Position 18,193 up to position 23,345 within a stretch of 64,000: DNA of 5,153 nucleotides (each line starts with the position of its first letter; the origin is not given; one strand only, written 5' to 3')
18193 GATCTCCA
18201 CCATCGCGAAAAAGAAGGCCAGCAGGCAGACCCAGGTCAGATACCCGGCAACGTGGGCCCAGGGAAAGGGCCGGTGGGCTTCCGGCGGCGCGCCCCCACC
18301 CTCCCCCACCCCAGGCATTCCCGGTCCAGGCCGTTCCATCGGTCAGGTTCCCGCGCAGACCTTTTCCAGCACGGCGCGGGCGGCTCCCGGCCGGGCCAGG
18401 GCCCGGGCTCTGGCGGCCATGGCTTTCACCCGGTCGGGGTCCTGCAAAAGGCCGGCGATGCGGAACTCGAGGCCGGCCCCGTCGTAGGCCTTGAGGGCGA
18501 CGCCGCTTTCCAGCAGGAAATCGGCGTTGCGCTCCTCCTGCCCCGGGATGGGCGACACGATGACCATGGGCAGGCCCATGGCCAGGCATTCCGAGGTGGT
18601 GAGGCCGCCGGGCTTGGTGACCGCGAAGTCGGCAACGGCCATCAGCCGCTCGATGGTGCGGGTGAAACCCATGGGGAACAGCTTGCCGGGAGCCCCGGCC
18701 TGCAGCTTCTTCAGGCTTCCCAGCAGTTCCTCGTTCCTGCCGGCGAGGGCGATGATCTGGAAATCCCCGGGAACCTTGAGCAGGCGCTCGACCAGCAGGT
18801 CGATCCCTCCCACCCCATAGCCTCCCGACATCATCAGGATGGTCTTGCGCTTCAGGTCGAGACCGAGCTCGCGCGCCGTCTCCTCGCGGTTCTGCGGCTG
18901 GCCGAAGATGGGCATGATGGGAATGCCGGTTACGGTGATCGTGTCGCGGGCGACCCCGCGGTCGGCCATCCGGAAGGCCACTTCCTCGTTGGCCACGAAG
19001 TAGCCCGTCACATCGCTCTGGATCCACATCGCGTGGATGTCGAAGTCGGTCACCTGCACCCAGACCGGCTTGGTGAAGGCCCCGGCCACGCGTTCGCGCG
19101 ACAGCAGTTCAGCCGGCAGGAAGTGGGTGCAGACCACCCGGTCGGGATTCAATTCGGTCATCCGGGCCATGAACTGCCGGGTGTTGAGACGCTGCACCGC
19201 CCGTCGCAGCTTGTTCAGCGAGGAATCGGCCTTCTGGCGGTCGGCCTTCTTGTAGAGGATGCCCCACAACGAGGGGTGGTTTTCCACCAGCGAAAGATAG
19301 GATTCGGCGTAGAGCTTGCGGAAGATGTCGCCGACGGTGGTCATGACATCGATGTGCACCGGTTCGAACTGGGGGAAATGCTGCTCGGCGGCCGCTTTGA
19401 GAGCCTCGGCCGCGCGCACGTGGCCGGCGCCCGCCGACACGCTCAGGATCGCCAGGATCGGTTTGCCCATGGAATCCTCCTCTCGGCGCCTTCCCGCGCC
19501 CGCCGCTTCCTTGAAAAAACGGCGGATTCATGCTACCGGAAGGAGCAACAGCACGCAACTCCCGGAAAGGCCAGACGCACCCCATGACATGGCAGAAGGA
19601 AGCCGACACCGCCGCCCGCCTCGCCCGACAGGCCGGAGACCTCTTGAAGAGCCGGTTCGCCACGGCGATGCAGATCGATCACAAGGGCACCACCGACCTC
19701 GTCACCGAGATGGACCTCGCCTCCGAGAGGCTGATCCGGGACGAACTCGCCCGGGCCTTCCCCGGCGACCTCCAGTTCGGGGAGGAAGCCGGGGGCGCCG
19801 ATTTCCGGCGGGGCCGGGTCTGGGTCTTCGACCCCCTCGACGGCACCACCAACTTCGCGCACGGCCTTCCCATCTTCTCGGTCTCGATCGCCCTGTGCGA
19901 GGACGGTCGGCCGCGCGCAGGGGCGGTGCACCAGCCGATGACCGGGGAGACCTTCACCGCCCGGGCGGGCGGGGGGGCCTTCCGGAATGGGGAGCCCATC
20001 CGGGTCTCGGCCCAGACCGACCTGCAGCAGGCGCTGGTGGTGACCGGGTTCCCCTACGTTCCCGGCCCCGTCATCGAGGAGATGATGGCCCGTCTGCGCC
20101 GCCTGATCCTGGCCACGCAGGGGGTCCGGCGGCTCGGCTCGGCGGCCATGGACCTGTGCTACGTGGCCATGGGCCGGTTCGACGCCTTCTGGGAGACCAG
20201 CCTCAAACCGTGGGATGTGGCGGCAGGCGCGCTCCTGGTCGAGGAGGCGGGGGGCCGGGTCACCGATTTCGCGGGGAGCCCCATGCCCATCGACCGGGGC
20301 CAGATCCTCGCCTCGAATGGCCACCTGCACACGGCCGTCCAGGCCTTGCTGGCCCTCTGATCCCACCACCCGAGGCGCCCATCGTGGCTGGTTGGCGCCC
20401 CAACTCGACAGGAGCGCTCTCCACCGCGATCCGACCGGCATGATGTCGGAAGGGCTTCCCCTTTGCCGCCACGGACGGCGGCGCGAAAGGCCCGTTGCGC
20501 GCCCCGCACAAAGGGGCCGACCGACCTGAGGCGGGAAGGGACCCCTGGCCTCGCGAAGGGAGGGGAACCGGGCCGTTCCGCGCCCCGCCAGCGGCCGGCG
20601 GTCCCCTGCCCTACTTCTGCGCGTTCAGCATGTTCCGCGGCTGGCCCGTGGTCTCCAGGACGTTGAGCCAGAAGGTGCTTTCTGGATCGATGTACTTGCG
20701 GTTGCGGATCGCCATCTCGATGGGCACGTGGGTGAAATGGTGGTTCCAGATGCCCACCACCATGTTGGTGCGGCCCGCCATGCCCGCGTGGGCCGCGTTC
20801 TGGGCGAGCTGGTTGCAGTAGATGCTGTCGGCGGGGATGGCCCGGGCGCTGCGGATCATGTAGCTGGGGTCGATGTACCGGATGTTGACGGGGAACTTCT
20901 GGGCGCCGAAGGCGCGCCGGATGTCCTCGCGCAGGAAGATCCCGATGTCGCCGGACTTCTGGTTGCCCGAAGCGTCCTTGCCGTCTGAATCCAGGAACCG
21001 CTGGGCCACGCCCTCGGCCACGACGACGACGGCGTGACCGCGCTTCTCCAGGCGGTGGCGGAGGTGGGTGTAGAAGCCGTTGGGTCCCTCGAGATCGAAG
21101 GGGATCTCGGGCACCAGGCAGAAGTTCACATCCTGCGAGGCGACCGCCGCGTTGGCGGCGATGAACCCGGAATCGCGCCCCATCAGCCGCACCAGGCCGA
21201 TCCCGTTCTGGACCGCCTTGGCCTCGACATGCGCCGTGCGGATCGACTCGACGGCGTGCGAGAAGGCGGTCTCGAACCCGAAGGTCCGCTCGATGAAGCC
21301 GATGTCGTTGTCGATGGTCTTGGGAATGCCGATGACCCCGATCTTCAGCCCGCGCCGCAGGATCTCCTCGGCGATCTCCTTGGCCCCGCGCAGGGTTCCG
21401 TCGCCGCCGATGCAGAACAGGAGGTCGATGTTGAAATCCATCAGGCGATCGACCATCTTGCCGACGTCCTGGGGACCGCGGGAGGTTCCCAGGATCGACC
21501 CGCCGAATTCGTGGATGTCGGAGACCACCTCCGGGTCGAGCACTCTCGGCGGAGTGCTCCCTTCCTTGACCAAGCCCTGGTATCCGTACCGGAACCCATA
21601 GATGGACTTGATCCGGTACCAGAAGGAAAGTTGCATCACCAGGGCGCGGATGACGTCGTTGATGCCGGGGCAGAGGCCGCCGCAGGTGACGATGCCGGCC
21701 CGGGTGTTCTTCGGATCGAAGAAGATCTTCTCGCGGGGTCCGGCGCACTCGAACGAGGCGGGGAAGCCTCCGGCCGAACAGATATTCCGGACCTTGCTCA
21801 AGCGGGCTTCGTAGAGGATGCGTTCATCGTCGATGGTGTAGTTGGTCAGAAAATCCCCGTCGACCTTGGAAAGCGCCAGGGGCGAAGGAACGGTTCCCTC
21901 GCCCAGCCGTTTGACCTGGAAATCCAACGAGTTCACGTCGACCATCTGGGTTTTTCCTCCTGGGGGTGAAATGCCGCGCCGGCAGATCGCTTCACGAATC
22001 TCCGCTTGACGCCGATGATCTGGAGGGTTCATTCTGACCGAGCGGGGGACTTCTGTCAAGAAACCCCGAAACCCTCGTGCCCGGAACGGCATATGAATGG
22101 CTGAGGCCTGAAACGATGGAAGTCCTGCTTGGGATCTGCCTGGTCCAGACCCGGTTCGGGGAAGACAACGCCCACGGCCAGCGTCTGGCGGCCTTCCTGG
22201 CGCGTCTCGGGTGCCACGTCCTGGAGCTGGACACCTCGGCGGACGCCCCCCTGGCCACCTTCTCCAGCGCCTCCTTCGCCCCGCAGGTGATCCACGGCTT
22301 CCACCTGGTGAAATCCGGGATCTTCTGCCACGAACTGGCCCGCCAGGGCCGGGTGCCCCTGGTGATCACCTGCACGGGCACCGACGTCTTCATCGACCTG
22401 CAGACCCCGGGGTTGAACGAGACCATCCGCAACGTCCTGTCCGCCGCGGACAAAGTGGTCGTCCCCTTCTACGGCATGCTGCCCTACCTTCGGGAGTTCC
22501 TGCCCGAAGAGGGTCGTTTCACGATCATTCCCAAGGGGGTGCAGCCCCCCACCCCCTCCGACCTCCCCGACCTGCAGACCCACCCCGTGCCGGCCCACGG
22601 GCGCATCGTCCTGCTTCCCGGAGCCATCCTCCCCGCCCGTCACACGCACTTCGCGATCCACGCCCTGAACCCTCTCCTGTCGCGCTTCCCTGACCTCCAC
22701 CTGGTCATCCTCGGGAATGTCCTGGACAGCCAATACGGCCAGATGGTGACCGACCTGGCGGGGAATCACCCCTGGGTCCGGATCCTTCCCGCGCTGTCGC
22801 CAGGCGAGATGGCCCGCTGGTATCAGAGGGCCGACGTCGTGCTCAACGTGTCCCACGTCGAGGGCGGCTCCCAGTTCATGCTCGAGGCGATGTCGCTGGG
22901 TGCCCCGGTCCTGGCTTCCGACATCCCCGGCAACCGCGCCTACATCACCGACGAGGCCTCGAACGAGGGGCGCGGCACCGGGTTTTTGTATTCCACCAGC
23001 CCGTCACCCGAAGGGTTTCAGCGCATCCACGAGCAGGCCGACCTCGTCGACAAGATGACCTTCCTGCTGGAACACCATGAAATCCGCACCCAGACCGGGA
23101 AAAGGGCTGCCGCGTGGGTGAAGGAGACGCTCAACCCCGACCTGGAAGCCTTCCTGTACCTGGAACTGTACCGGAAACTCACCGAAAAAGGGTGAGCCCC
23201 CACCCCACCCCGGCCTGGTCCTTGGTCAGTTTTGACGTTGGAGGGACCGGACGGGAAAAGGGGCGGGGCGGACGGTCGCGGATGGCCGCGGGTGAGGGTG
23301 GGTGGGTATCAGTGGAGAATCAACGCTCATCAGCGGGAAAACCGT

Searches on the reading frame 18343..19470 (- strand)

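Call 60: search_protein_families(library=pfam, proteins=[window:18343-19470:-], max_evalue=0.0001)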
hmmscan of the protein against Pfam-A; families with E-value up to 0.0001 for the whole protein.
window:18343-19470:- (375 aa): 2 families
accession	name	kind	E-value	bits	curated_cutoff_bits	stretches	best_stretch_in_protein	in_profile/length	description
PF06925.17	MGDG_synth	-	2.6e-26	93.1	25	1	17-185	1-169/169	Monogalactosyldiacylglycerol (MGDG) synthase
PF00534.26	Glycos_transf_1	-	1.5e-06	28.3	26.4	1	195-356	2-170/172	Glycosyl transferases group 1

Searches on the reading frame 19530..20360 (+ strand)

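Call 60: search_protein_families(library=pfam, proteins=[window:19530-20360:+], max_evalue=0.0001)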
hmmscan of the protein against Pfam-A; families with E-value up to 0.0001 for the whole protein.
window:19530-20360:+ (276 aa): 1 family
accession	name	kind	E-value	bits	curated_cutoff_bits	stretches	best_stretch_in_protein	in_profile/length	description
PF00459.30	Inositol_P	-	8.1e-74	248.9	27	1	25-270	6-262/271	Inositol monophosphatase family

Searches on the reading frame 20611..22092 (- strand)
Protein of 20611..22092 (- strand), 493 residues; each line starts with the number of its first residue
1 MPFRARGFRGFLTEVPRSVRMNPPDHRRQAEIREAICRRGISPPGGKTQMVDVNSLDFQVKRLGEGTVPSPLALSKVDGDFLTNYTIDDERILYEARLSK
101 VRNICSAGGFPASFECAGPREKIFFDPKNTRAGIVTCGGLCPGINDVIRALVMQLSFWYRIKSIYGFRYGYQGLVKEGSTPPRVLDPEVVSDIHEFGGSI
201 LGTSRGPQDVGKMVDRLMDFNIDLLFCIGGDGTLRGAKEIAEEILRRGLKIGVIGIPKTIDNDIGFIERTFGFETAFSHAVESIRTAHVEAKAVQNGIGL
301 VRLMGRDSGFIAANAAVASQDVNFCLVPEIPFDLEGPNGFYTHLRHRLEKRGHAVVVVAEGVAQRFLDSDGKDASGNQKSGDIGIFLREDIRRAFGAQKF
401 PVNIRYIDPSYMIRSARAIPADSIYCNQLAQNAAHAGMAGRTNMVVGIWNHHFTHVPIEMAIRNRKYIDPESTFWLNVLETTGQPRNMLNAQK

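Call 60: search_protein_families(library=pfam, proteins=[window:20611-22092:-], max_evalue=0.0001)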
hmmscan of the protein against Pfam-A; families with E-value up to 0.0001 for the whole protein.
window:20611-22092:- (493 aa): 1 family
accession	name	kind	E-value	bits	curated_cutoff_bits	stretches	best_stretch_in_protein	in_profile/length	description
PF00365.25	PFK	-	8.1e-61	206.3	30.9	1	131-435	1-275/277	Phosphofructokinase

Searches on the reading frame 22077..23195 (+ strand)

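Call 60: search_protein_families(library=pfam, proteins=[window:22077-23195:+], max_evalue=0.0001)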
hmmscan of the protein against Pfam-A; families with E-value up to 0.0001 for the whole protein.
window:22077-23195:+ (372 aa): 7 families
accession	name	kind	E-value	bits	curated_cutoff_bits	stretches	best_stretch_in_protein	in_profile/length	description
PF00534.26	Glycos_transf_1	-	5.1e-16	59.1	26.4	1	172-314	12-148/172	Glycosyl transferases group 1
PF13692.12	Glyco_trans_1_4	-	6.2e-14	52.9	27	1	177-305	3-124/142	Glycosyl transferases group 1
PF13524.12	Glyco_trans_1_2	-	7.3e-09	36.2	25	1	197-349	6-130/144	Glycosyl transferase-like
PF13579.12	Glyco_trans_4_4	-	6.2e-06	27.1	29.7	1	60-154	65-158/158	Glycosyl transferase 4-like domain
PF13439.12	Glyco_transf_4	-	8.9e-06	26.3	28.5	1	67-156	71-167/170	Glycosyltransferase Family 4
PF20706.3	GT4-conflict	-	2.7e-05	23.8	26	1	163-336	185-360/385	Family 4 Glycosyltransferase in conflict systems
PF13477.12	Glyco_trans_4_2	-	8.2e-05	23.2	23.4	0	66-128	72-136/139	Glycosyl transferase 4-like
